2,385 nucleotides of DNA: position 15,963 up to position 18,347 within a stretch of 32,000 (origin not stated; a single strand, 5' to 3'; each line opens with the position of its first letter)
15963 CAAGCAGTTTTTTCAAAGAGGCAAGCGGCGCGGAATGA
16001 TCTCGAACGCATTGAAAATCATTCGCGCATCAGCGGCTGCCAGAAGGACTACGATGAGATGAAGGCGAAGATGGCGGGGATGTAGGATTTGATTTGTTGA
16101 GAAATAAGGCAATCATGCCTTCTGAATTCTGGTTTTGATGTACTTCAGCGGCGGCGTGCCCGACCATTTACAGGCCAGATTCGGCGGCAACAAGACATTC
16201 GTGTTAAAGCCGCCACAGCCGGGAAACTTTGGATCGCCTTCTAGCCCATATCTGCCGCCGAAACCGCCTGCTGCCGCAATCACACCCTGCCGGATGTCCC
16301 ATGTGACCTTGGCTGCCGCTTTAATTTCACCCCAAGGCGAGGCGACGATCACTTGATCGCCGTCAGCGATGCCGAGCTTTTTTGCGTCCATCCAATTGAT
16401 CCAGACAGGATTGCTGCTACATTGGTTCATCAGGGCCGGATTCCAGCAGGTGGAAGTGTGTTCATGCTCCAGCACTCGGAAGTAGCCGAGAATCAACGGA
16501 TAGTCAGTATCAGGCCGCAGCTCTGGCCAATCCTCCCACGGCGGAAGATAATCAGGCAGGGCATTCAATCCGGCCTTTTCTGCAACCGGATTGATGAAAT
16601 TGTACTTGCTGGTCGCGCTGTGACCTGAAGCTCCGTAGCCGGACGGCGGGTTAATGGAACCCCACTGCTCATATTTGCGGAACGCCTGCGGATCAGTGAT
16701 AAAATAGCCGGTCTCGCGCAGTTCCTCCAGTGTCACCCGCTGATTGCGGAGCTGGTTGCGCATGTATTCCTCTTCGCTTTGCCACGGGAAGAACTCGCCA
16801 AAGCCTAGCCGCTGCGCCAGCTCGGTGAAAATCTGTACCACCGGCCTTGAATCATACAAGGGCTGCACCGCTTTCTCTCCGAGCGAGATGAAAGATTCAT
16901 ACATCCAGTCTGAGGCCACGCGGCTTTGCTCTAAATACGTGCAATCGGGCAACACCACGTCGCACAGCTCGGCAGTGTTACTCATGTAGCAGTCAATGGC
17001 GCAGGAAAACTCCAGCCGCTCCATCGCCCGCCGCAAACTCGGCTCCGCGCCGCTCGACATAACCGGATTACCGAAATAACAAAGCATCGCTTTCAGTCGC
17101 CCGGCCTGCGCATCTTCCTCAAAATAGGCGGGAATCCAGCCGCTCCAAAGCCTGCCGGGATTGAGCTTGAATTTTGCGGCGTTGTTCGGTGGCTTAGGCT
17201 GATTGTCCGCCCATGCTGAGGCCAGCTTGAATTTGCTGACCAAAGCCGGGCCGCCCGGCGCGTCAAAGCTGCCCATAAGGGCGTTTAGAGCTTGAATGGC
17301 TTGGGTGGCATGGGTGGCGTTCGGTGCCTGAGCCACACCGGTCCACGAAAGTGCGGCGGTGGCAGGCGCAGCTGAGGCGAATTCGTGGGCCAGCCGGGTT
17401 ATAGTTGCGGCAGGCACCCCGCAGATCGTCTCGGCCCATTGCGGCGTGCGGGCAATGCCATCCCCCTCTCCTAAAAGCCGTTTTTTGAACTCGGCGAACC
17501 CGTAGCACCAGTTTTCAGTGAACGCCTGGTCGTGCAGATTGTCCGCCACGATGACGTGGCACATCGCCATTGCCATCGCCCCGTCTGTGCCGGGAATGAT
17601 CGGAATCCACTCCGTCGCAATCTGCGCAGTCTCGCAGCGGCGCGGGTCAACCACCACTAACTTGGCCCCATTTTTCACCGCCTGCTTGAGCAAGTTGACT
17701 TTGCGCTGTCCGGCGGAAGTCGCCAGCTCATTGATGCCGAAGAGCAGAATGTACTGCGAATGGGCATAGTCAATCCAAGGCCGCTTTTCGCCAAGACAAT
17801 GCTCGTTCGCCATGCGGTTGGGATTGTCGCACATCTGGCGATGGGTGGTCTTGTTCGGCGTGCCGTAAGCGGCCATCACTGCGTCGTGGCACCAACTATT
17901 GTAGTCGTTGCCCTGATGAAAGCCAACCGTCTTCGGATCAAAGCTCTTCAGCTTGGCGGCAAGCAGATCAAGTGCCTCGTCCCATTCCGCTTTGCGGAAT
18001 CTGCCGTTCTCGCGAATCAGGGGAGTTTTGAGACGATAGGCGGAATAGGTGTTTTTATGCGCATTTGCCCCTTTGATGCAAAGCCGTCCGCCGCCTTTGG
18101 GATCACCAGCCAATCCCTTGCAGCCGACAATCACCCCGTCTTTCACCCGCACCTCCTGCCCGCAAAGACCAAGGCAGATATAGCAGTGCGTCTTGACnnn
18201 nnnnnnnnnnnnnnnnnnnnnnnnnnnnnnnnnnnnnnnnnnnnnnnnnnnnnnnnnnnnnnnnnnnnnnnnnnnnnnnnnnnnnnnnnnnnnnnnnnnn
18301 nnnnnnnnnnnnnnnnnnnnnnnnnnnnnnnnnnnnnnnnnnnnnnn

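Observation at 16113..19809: Leaderless molybdopterin oxidoreductase covalently fused to its TorD-type chaperone, co-transcribed with a PhnD-like binding protein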

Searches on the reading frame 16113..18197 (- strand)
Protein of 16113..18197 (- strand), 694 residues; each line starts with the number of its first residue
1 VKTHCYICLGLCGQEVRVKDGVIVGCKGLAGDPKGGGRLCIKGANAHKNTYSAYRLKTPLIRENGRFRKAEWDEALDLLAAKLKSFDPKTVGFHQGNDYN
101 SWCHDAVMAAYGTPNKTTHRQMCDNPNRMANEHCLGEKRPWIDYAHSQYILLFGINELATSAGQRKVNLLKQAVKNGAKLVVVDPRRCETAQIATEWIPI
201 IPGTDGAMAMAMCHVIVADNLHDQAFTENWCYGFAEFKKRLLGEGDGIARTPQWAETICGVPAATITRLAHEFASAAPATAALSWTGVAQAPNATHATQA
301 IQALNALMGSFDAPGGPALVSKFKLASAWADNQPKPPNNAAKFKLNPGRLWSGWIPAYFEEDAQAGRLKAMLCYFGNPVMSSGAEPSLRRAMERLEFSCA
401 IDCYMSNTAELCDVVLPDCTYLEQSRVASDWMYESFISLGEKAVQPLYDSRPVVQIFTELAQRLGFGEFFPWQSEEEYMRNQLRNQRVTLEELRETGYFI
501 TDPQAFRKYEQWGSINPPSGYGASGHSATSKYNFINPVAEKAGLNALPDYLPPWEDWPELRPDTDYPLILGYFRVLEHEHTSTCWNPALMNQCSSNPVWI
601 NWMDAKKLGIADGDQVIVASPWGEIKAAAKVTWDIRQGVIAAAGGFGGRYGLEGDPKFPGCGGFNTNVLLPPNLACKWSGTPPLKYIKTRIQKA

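Call 36: search_solved_structures(query=window:16113-18197:-, max_evalue=0.00001, show_alignments=2)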
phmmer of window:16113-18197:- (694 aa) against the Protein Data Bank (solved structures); distinct sequences matched with E-value up to 0.00001: 42.
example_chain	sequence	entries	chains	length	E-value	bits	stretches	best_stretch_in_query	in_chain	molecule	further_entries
2vpw_A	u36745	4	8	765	4.3e-69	236.9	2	5-320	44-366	THIOSULFATE REDUCTASE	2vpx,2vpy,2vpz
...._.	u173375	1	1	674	5.5e-51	177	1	2-480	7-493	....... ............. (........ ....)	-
2e7z_A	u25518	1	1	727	2.6e-48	168.2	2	7-312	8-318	Acetylene hydratase Ahy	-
7bkb_D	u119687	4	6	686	1.9e-42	148.8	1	2-469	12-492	Formate dehydrogenase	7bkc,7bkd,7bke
7qv7_S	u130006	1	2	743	4.3e-40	141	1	2-467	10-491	Hydrogen dependent carbon dioxide reductase subunit FdhF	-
1aa6_A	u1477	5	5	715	4.6e-40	140.9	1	3-638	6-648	FORMATE DEHYDROGENASE H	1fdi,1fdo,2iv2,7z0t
6cz7_A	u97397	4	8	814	4.5e-38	134.3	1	3-474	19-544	ArrA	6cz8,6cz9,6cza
7l5i_A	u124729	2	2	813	1e-37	133.1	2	140-317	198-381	Trimethylamine-N-oxide reductase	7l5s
2jio_A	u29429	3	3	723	1e-36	129.8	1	2-467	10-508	PERIPLASMIC NITRATE REDUCTASE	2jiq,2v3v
2jim_A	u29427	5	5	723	1.3e-36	129.6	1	2-467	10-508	PERIPLASMIC NITRATE REDUCTASE | PROTEIN (PERIPLASMIC NITRATE REDUCTASE)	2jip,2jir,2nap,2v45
1e18_A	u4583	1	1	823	4e-35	124.6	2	175-317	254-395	DMSO REDUCTASE.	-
1dms_A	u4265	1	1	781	6.1e-35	124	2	175-317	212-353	DMSO REDUCTASE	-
1e60_A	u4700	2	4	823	6.7e-35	123.8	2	175-317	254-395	Dimethyl sulfoxide/trimethylamine N-oxide reductase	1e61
1dmr_A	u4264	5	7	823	7e-35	123.8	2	175-317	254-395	DMSO REDUCTASE | Dimethyl sulfoxide/trimethylamine N-oxide reductase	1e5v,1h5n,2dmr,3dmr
4dmr_A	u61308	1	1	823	7.1e-35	123.8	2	175-317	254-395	DMSO REDUCTASE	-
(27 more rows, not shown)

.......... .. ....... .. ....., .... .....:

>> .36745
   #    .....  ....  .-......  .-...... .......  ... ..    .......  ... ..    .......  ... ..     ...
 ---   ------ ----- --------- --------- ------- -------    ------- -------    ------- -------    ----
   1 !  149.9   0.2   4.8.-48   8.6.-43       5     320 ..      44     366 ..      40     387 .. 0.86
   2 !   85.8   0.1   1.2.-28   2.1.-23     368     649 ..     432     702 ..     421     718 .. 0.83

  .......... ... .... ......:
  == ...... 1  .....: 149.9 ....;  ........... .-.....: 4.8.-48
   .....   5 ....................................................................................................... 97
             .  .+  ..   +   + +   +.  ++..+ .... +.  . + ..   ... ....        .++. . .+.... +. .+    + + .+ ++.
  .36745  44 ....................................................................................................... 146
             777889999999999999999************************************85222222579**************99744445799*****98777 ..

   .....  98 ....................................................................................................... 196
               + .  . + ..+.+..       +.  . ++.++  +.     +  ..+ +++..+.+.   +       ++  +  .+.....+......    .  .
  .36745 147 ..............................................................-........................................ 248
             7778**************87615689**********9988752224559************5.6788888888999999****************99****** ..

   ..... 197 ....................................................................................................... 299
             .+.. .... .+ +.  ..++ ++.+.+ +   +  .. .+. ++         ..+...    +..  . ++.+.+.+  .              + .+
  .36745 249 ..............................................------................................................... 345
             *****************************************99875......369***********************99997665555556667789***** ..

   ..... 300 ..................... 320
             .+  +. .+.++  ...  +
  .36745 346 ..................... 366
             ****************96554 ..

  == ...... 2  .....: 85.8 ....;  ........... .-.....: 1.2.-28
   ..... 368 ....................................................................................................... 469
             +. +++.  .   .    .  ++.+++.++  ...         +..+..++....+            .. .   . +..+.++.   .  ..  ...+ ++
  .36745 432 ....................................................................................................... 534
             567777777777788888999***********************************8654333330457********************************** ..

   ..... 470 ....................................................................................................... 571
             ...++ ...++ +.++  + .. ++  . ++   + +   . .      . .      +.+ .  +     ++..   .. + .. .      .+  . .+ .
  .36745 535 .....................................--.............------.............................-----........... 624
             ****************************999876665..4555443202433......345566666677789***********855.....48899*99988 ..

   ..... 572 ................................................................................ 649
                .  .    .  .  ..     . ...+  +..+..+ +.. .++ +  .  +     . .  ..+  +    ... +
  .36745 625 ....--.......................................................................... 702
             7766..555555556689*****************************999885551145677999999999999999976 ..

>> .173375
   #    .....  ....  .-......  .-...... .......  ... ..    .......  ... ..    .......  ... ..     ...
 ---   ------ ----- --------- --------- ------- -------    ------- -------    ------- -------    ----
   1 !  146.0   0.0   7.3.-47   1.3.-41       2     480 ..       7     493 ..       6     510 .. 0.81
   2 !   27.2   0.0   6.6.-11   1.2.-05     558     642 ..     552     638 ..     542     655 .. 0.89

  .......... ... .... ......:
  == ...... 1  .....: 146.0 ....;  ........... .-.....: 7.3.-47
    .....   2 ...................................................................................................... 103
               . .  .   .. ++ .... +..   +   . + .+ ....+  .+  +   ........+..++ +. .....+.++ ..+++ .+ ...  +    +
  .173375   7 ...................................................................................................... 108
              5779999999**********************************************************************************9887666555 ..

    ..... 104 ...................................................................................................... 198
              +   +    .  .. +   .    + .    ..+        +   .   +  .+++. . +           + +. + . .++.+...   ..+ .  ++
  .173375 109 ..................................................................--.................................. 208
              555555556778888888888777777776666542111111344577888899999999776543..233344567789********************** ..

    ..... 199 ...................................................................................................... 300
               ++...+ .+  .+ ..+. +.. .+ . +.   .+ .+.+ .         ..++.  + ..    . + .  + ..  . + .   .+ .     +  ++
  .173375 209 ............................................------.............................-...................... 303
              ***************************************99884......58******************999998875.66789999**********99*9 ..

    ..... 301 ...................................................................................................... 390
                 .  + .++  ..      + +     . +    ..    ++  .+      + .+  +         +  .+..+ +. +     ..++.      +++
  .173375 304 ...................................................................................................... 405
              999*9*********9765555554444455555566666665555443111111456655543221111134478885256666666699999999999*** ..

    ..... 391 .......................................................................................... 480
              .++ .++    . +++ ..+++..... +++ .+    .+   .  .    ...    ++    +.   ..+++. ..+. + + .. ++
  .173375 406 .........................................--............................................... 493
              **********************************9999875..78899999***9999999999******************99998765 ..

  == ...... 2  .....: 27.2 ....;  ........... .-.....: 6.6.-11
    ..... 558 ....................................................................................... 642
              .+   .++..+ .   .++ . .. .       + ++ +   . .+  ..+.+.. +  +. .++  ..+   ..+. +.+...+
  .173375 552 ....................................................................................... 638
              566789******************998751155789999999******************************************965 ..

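Call 63: search_protein_representatives(protein=window:16113-18197:-)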
Query: 694 residues. Proteins with E-value up to 0.001 (for the whole library): 13380; up to 1e-10: 5912; up to 1e-30: 1234. The best 150 are listed.
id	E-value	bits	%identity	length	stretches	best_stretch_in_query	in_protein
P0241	4.3e-259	878.3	57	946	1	1-693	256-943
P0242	1.7e-101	357.3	53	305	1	389-694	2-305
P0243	4.7e-95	336.0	38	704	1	2-652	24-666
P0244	3.3e-81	290.2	35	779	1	28-648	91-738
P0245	4.6e-80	286.4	35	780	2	4-326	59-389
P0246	8.1e-80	285.6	35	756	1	2-644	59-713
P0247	2.6e-79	284.0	33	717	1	3-648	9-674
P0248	4.1e-79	283.3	35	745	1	5-647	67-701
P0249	8.0e-77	275.7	36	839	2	34-466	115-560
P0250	1.2e-76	275.2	32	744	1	2-649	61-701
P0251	2.6e-76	274.0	35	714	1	1-647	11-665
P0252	1.9e-75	271.2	32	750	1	2-648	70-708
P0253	2.2e-75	270.9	32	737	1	2-651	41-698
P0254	2.7e-74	267.4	33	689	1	3-651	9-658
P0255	7.0e-74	266.0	61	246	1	2-196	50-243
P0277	3.0e-66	240.8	32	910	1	33-692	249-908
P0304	2.9e-61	224.3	31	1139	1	4-650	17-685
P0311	7.4e-60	219.6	33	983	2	251-694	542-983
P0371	4.6e-56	207.1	30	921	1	5-653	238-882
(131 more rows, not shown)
